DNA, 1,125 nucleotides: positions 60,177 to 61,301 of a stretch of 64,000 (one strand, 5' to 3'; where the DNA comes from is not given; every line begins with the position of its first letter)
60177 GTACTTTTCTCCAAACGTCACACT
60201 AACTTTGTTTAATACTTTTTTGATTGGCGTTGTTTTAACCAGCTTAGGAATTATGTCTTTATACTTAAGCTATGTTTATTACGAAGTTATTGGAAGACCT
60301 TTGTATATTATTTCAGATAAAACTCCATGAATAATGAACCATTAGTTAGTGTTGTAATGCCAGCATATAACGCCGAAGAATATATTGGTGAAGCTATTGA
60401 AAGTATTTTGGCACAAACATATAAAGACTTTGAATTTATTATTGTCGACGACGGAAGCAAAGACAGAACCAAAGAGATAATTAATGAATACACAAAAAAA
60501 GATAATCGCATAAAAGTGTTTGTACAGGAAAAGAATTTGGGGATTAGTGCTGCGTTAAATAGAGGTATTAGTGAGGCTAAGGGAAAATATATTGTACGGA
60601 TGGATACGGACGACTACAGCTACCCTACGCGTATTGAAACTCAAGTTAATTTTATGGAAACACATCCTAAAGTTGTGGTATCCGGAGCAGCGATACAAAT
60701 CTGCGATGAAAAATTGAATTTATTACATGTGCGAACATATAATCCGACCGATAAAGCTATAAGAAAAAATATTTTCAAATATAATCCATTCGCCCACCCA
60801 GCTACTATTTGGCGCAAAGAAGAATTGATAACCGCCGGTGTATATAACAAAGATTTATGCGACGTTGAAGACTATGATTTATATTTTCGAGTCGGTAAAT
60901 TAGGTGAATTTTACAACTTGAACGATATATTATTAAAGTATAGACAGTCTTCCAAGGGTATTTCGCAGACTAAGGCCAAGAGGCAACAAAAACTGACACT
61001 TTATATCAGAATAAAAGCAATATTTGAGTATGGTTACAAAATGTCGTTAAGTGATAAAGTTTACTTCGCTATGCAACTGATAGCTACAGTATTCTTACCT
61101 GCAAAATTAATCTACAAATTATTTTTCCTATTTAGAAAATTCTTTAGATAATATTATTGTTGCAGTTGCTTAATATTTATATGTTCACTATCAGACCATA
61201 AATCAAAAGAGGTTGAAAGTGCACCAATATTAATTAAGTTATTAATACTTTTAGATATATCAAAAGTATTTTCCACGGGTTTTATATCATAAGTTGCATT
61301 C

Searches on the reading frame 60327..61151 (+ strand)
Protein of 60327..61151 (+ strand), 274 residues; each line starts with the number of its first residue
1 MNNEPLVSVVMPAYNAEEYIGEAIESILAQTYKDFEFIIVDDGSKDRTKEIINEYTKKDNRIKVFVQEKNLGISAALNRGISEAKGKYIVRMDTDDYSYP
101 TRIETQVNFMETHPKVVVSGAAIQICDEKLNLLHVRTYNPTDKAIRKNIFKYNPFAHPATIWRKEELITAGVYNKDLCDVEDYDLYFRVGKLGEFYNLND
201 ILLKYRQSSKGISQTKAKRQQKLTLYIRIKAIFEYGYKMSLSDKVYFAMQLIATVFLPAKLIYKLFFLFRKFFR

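Call 26: find_encoding_contigs(protein=window:60327-61151:+, flank=10000, max_places=2)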
Protein window:60327-61151:+ (274 aa): 16 contigs read that carry it; 2 places shown.
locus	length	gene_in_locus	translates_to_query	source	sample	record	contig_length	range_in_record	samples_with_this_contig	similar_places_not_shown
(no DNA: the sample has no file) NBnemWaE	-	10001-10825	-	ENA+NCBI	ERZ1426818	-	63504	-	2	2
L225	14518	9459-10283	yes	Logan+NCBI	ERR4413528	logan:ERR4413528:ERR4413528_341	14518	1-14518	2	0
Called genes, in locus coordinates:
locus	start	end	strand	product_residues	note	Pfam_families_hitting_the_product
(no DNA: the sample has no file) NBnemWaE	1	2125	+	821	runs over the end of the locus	PF00133:tRNA-synt_1, PF09334:tRNA-synt_1g, PF13603:tRNA-synt_1_2, PF00133:tRNA-synt_1, PF08264:Anticodon_1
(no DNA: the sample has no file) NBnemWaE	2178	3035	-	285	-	PF04402:SIMPL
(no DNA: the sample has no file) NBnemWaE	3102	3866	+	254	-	PF00557:Peptidase_M24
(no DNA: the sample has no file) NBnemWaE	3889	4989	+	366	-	-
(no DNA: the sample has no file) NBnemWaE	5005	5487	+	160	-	PF04307:YdjM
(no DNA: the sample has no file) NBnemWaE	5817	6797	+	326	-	PF00004:AAA (faint), PF16193:AAA_assoc_2, PF12002:MgsA_C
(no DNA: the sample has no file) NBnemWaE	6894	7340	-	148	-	-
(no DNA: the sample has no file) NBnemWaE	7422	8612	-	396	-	PF00817:IMS, PF11799:IMS_C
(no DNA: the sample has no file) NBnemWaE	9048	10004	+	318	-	PF00535:Glycos_transf_2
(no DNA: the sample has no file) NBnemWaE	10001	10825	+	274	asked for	PF00535:Glycos_transf_2, PF10111:Glyco_tranf_2_2, PF13641:Glyco_tranf_2_3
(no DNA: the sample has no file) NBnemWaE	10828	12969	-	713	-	-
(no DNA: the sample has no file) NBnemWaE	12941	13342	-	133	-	-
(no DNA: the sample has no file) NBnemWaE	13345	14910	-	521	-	PF19830:DUF6311 (weak)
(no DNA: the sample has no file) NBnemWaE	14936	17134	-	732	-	-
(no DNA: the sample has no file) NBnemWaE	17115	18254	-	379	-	PF00534:Glycos_transf_1, PF13692:Glyco_trans_1_4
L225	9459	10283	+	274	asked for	PF00535:Glycos_transf_2, PF10111:Glyco_tranf_2_2, PF13641:Glyco_tranf_2_3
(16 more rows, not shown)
